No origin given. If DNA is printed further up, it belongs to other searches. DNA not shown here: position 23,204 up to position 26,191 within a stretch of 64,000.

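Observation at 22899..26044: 896-aa FG-GAP/cadherin-like surface protein with a (GAD)n acidic repeat tract behind an unusually AT-rich 450-bp leader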

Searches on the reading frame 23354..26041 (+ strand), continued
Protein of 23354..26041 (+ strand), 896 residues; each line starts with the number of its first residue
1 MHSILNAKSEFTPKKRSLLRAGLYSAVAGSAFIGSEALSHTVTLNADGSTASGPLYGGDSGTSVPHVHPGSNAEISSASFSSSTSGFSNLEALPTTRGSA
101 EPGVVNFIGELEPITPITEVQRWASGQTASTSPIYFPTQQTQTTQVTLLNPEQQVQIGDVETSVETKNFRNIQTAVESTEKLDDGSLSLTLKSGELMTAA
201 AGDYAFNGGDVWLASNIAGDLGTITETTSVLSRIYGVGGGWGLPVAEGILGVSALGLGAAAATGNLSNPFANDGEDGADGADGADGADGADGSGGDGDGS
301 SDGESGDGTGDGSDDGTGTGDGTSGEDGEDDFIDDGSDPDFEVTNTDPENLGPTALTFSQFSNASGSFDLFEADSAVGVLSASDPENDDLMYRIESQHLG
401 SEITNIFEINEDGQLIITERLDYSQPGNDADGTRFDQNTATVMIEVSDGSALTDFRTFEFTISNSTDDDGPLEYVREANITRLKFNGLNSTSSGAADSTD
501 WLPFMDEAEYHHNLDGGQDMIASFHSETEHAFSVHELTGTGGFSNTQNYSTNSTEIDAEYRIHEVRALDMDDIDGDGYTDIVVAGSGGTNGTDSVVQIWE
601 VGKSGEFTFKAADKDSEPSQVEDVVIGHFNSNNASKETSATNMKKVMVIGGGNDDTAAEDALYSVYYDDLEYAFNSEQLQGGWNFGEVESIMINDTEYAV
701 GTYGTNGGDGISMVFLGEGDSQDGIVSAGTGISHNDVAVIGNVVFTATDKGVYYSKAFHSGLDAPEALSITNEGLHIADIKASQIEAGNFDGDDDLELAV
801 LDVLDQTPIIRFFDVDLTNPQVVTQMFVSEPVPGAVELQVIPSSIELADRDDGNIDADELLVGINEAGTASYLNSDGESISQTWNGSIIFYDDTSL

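Call 36: search_solved_structures(query=A1, max_evalue=10, show_alignments=3)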
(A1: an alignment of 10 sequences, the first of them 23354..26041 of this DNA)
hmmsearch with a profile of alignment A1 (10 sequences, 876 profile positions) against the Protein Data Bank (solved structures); distinct sequences matched with E-value up to 10: 2.
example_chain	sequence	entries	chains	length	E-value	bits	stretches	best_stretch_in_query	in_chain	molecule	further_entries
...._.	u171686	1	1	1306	5.9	8.1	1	279-346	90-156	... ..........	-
9qlh_A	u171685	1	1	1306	8.4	7.6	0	279-346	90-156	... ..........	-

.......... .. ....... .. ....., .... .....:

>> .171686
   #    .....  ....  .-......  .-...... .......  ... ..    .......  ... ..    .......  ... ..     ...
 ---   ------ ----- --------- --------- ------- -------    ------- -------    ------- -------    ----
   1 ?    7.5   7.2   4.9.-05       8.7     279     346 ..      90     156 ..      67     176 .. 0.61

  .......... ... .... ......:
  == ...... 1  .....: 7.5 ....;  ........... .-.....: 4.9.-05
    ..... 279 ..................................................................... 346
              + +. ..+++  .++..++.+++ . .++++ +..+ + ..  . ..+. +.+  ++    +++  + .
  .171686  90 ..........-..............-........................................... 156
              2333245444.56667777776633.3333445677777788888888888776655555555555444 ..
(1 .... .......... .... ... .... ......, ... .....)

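Call 37: search_protein_families(library=pfam, alignment_id=A1, max_evalue=10)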
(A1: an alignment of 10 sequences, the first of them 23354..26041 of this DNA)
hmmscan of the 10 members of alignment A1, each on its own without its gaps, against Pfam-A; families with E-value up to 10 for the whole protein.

A. member 1, window:23354-26041:+ (896 aa): 1 family
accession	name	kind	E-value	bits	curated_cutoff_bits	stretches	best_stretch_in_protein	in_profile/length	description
PF23743.1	Beta-prop_BBS7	-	0.029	14.1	27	1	543-614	199-264/299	BBS7 beta-propeller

B. families by the number of members that match (of 10 scanned): 6 families
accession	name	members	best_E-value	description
PF13517.12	FG-GAP_3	6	0.00027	FG-GAP-like repeat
PF01839.29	FG-GAP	5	0.0004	FG-GAP repeat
PF23743.1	Beta-prop_BBS7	3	0.029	BBS7 beta-propeller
PF00028.23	Cadherin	2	0.00012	Cadherin domain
PF23673.1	DUF7154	2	0.17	Domain of unknown function (DUF7154)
PF07332.16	Phage_holin_3_6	1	5.9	Putative Actinobacterial Holin-X, holin superfamily III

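Call 38: search_protein_families(library=pfam, proteins=[P0001, P0002, P0003, P0004, P0005, P0006, P0007, P0009], max_evalue=1)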
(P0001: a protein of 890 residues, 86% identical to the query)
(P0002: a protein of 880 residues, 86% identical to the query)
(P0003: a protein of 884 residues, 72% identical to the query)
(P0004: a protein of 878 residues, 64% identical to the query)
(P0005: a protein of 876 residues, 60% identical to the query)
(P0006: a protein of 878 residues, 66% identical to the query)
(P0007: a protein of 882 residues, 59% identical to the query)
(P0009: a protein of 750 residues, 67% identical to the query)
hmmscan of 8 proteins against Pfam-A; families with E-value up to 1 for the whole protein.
P0001 (890 aa): 2 families
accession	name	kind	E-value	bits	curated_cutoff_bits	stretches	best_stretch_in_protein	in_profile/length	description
PF23743.1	Beta-prop_BBS7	-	0.16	11.7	27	1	539-607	200-262/299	BBS7 beta-propeller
PF23673.1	DUF7154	-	0.17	12.8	27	1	435-509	25-89/108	Domain of unknown function (DUF7154)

P0002 (880 aa): 3 families
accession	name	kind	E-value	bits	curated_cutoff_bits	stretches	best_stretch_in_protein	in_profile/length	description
PF13517.12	FG-GAP_3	-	0.00065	20.7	26.9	1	557-615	1-52/61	FG-GAP-like repeat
PF23743.1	Beta-prop_BBS7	-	0.03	14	27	1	492-597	159-262/299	BBS7 beta-propeller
PF00028.23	Cadherin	-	0.08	13.8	28.8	1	359-434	12-76/93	Cadherin domain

P0003 (884 aa): 1 family
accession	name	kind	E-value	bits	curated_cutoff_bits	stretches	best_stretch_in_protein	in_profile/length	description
PF01839.29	FG-GAP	-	0.007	16.7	22.1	1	558-581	5-27/37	FG-GAP repeat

P0004 (878 aa): 2 families
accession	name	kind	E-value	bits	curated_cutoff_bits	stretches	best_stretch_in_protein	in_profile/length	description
PF00028.23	Cadherin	-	0.00012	22.8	28.8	1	358-433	12-76/93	Cadherin domain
PF23673.1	DUF7154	-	0.74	10.7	27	0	423-476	24-72/108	Domain of unknown function (DUF7154)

P0005 (876 aa): 2 families
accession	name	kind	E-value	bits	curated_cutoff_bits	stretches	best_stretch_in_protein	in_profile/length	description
PF13517.12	FG-GAP_3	-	0.0013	19.8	26.9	1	555-616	1-55/61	FG-GAP-like repeat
PF01839.29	FG-GAP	-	0.065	13.6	22.1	1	553-575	7-30/37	FG-GAP repeat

P0006 (878 aa): 1 family
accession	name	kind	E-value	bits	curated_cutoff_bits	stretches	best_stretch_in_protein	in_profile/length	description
PF13517.12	FG-GAP_3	-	0.0037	18.3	26.9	1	557-611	1-48/61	FG-GAP-like repeat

P0007 (882 aa): 2 families
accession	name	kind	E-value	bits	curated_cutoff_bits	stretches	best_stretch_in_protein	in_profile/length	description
PF01839.29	FG-GAP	-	0.00054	20.2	22.1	1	559-577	7-25/37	FG-GAP repeat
PF13517.12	FG-GAP_3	-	0.0008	20.4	26.9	1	561-618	1-51/61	FG-GAP-like repeat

P0009 (750 aa): 2 families
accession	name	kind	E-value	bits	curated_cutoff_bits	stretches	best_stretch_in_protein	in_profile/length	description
PF13517.12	FG-GAP_3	-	0.00027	21.9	26.9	1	429-486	1-51/61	FG-GAP-like repeat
PF01839.29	FG-GAP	-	0.0004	20.6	22.1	1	427-445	7-25/37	FG-GAP repeat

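Call 82: fold_search(model_id=the predicted structure, library=pdb)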
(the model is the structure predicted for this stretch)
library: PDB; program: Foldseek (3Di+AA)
matches with E <= 10: 456; with E <= 0.001: 0
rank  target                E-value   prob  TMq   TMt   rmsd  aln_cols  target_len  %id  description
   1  4uxe_A                9.5e-02  0.04  0.05  0.08  38.0       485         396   11  Crystal structure of the carboxy-terminal region of the bacteriophage T4 proximal long tail fibre protein gp34, P21 se (released 2015-08-19)
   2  5nxh_A                1.6e-01  0.03  0.05  0.07  38.1       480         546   12  Crystal structure of the carboxy-terminal region of the bacteriophage T4 proximal long tail fibre protein gp34, residu (released 2017-07-12)
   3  3fgb_A                2.7e-01  0.06  0.07  0.14  24.5       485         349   10  Crystal structure of the Q89ZH8_BACTN protein from Bacteroides thetaiotaomicron. Northeast Structural Genomics Consort (released 2008-12-23)
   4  10ft_B                3.2e-01  0.03  0.04  0.12  25.8       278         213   11  Cryo-EM structure of receptor tyrosine kinase ROS1 in complex with NELL2 (released 2026-02-25)
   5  6r5k_A                4.9e-01  0.03  0.05  0.05  20.0       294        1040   13  Cryo-EM structure of a poly(A) RNP bound to the Pan2-Pan3 deadenylase (released 2019-05-29)
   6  7drq_B                5.8e-01  0.04  0.04  0.07  16.7       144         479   10  Crystal structure of polysaccharide lyase Uly1 (released 2021-03-31)
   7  5z4g_A                6.5e-01  0.06  0.05  0.16  13.0       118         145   10  Crystal structure of secretory abundant heat soluble protein 4 from Ramazzottius varieornatus (released 2018-04-11)
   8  7ok5_B                6.9e-01  0.14  0.06  0.09   6.3        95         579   17  Crystal structure of mouse neurofascin 155 immunoglobulin domains (released 2022-12-14)
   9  4uzr_A                6.9e-01  0.07  0.05  0.18  16.0       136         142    8  Crystal Structure of Pyrococcus horikoshii Ph1500 (released 2015-10-07)
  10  9bfs_A                7.2e-01  0.04  0.07  0.05  24.4       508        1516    8  Cryo-EM structure of Sevenless extracellular domain (dimer, pH 6.6) (released 2025-01-29)
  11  5z4g_B                7.6e-01  0.05  0.04  0.16  14.3       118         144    9  Crystal structure of secretory abundant heat soluble protein 4 from Ramazzottius varieornatus (released 2018-04-11)
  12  6n2e_A                8.1e-01  0.60  0.07  0.17   3.8        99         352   11  Crystal Structure of Human Protocadherin-15 EC1-3 G16D N369D Q370N and Mouse Cadherin-23 EC1-2 T15E (released 2019-11-13)
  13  4fe9_A                8.1e-01  0.44  0.08  0.16   5.1       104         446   17  Crystal Structure of SusF from Bacteroides thetaiotaomicron (released 2012-08-29)
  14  7ol4_C                8.1e-01  0.03  0.07  0.10  25.9       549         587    9  Mouse contactin-1 neurofascin-155 immunoglobulin domains adhesion complex (released 2022-12-14)
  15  7ol4_D                8.5e-01  0.15  0.06  0.09  12.2       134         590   10  Mouse contactin-1 neurofascin-155 immunoglobulin domains adhesion complex (released 2022-12-14)
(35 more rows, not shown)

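Call 93: list_cluster_members(proteins=[window:23354-26041:+, P0002, P0005, P0059, P0060])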
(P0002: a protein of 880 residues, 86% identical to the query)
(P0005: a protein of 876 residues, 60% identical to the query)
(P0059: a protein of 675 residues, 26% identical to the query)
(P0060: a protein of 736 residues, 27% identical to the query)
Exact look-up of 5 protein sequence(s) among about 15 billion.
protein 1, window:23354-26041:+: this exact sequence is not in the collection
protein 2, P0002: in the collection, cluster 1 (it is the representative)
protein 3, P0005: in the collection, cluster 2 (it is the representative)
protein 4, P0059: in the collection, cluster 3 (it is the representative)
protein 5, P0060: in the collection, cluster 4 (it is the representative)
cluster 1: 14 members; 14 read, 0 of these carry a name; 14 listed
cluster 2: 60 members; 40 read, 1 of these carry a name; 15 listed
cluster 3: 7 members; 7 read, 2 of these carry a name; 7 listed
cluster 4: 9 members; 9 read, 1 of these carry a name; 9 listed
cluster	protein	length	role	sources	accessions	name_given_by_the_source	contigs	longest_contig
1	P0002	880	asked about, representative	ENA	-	-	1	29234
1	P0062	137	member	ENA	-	-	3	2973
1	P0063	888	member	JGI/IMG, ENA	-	-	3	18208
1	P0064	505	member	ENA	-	-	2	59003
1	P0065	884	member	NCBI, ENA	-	-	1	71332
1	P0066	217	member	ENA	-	-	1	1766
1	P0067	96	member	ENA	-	-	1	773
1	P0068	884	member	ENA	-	-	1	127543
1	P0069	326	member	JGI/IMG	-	-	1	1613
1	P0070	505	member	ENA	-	-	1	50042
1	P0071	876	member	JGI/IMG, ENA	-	-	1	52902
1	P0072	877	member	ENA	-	-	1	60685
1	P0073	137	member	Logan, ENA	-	-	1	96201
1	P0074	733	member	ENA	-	-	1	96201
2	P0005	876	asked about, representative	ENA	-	-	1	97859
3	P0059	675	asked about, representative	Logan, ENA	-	-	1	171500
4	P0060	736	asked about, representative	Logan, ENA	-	-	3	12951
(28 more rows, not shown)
